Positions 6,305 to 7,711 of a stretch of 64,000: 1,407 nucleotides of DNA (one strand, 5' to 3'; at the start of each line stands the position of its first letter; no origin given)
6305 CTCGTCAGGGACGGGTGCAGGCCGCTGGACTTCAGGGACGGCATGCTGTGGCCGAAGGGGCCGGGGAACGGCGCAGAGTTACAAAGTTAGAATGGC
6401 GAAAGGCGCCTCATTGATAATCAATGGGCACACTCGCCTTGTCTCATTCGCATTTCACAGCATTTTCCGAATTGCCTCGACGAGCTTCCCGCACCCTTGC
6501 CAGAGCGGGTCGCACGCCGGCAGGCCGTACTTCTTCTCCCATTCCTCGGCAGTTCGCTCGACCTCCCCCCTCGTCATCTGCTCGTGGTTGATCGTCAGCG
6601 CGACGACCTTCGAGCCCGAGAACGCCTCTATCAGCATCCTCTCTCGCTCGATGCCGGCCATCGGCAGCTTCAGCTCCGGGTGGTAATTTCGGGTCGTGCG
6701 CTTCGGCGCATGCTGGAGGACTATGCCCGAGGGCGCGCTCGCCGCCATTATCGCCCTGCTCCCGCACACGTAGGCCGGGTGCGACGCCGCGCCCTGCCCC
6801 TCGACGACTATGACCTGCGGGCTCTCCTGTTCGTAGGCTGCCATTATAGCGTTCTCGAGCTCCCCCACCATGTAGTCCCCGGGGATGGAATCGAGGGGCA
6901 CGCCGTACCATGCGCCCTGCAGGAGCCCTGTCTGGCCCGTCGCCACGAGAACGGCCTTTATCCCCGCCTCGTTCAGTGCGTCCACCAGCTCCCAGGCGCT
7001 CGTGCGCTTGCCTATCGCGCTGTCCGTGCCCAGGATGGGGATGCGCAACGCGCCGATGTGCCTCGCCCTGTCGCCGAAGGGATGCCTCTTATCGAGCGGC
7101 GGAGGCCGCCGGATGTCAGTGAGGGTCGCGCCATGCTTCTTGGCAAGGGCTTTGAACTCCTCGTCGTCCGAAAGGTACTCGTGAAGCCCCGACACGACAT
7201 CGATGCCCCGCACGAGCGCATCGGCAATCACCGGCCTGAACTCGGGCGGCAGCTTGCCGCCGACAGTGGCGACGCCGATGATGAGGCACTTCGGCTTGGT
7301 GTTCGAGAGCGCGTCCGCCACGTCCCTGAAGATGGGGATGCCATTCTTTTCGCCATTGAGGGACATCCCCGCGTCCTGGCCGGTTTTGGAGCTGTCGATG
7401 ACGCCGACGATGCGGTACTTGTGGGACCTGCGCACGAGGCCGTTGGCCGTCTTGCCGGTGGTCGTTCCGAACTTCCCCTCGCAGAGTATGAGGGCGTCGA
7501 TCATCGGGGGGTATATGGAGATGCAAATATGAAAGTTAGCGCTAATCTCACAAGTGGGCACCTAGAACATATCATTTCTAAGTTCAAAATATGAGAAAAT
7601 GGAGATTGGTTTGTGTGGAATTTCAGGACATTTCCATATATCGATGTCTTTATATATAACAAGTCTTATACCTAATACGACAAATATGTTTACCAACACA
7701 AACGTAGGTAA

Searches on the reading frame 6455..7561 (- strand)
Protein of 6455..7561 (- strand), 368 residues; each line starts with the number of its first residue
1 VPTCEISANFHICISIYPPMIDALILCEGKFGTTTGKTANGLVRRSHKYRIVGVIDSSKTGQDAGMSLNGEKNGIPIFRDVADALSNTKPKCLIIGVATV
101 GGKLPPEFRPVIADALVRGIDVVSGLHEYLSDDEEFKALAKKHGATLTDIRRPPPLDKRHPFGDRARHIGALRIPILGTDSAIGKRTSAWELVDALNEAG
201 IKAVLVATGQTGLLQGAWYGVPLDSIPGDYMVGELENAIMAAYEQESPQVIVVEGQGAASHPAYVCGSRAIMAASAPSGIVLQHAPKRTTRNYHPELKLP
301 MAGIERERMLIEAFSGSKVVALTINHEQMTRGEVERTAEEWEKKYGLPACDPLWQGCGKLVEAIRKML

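Call 13: search_protein_families(library=pfam, proteins=[window:6455-7561:-], max_evalue=0.001)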
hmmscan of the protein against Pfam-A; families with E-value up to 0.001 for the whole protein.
window:6455-7561:- (368 aa): 2 families
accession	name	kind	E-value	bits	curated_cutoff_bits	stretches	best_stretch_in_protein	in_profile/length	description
PF07755.17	DUF1611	-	4e-57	193.3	25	1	165-361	6-201/201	Domain of unknown function (DUF1611_C) P-loop domain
PF17396.8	DUF1611_N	-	3e-29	101.6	22.6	1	58-153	2-95/95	Domain of unknown function (DUF1611_N) Rossmann-like domain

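Call 91: find_homologous_proteins(query=window:6458-7504:-, max_evalue=1e-30)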
Query window:6458-7504:- (349 aa): 3141 proteins with E <= 1e-30 among 8000 candidates; the best 120 are listed.
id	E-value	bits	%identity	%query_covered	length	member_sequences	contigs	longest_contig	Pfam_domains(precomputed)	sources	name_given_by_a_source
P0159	7.8e-232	787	100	100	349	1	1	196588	PF07755.18,PF17396.9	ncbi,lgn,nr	ncbi:MAG: DUF1611 domain-containing protein [Euryarchaeota archaeon]|nr:DUF1611 domain-containing pr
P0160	2.2e-203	693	86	100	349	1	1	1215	PF07755.18,PF17396.9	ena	-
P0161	4.6e-171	587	74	100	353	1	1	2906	PF07755.18,PF17396.9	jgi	jgi:uncharacterized NAD-dependent epimerase/dehydratase family protein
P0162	1.6e-170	585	73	100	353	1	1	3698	PF07755.18,PF17396.9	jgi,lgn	jgi:uncharacterized NAD-dependent epimerase/dehydratase family protein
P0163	5.9e-167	573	72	100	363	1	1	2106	PF07755.18,PF17396.9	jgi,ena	-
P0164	1.5e-166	572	71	100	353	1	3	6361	PF07755.18,PF17396.9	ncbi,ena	-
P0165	3.7e-165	567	70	100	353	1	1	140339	PF07755.18,PF17396.9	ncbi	ncbi:MAG: DUF1611 domain-containing protein [Methanobacteriota archaeon]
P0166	8.1e-164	563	70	100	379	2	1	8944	PF07755.18,PF17396.9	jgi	jgi:uncharacterized NAD-dependent epimerase/dehydratase family protein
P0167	1.6e-162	559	71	100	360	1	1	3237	PF07755.18,PF17396.9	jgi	-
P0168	1.7e-161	555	70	100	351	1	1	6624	PF07755.18,PF17396.9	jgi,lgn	jgi:uncharacterized NAD-dependent epimerase/dehydratase family protein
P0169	1.0e-158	546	69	100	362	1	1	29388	PF07755.18,PF17396.9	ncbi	ncbi:MAG: DUF1611 domain-containing protein [Candidatus Thermoplasmatota archaeon]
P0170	3.8e-158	544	69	100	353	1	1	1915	PF07755.18,PF17396.9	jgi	jgi:uncharacterized NAD-dependent epimerase/dehydratase family protein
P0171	1.2e-152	526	67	100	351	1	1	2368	PF07755.18,PF17396.9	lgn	-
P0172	4.6e-137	475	61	100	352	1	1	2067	PF07755.18,PF17396.9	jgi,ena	-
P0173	5.7e-135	468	61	100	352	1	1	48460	PF07755.18,PF17396.9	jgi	jgi:uncharacterized NAD-dependent epimerase/dehydratase family protein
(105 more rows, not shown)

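Call 92: find_encoding_contigs(protein=P0165, flank=8000, max_places=1)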
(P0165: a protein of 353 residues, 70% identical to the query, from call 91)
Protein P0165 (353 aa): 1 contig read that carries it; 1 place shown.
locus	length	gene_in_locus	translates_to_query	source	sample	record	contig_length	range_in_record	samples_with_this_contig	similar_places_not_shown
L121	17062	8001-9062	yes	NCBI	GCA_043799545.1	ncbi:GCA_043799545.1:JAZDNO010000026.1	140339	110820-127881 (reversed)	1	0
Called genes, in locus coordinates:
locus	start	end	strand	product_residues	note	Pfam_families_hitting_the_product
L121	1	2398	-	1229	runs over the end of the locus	PF24105:Beta-prop_CAF1B_HIR1, PF25168:Beta-prop_WDR36-Utp21_2nd, PF23381:Beta-prop_IFT122_1st, PF23393:Beta-prop_WDR90_POC16_2nd, PF23409:Beta-prop_EML, PF23414:Beta-prop_EML_2, PF24796:WDR55, PF24797:Beta-prop_WDR35_TULP_N, +41 more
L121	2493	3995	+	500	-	PF01935:DUF87, PF05872:HerA_C (faint)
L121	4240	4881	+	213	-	-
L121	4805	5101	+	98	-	PF04010:DUF357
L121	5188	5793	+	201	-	PF02632:BioY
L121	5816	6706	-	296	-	PF00288:GHMP_kinases_N (weak)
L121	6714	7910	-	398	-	PF02441:Flavoprotein, PF04127:DFP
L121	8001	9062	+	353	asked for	PF17396:DUF1611_N, PF07755:DUF1611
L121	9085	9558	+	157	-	PF13302:Acetyltransf_3 (weak), PF13527:Acetyltransf_9 (faint), PF00583:Acetyltransf_1, PF13673:Acetyltransf_10, PF13508:Acetyltransf_7, PF08445:FR47 (weak)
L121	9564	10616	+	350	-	-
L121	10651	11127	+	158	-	-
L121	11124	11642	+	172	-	-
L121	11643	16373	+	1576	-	PF00932:LTD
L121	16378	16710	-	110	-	PF04014:MazE_antitoxin (weak)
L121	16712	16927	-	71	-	PF14076:DUF4258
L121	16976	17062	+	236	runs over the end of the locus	PF01902:Diphthami_syn_2_N, PF28410:Diphthami_syn_2_C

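Call 93: find_encoding_contigs(protein=P0169, flank=8000, max_places=1)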
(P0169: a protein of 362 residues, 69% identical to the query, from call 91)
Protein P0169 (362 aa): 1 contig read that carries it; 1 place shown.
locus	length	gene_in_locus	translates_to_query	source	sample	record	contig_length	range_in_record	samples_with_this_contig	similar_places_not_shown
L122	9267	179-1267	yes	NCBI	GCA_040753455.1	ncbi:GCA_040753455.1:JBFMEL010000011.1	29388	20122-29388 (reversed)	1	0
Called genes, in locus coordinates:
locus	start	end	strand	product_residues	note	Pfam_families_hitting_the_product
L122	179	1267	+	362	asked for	PF17396:DUF1611_N, PF07755:DUF1611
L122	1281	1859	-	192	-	-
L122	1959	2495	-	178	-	-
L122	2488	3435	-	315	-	PF04055:Radical_SAM, PF08608:Wyosine_form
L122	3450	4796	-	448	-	PF03215:Rad17 (faint), PF13191:AAA_16 (weak), PF00004:AAA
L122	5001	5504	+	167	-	PF00416:Ribosomal_S13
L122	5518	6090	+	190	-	PF01479:S4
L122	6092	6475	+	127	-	PF00411:Ribosomal_S11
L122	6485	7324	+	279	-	PF01193:RNA_pol_L, PF01000:RNA_pol_A_bac, PF12838:Fer4_7 (faint), PF00037:Fer4 (faint), PF13237:Fer4_10 (weak)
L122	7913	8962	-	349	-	PF01047:MarR (faint), PF01978:TrmB (faint), PF13412:HTH_24 (faint)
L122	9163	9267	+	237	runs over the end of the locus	PF00932:LTD (faint), PF13860:FlgD_ig (faint)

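Call 94: find_encoding_contigs(protein=P0164, flank=8000, max_places=1)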
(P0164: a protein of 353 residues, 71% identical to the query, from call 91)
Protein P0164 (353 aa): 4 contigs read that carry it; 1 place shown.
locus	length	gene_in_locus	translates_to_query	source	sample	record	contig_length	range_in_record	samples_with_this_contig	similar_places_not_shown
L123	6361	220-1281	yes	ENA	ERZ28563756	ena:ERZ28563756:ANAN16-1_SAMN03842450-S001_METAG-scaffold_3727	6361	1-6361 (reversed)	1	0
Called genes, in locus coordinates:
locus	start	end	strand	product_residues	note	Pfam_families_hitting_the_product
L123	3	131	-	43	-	?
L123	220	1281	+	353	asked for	PF17396:DUF1611_N, PF07755:DUF1611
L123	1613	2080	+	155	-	-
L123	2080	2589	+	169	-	-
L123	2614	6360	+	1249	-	?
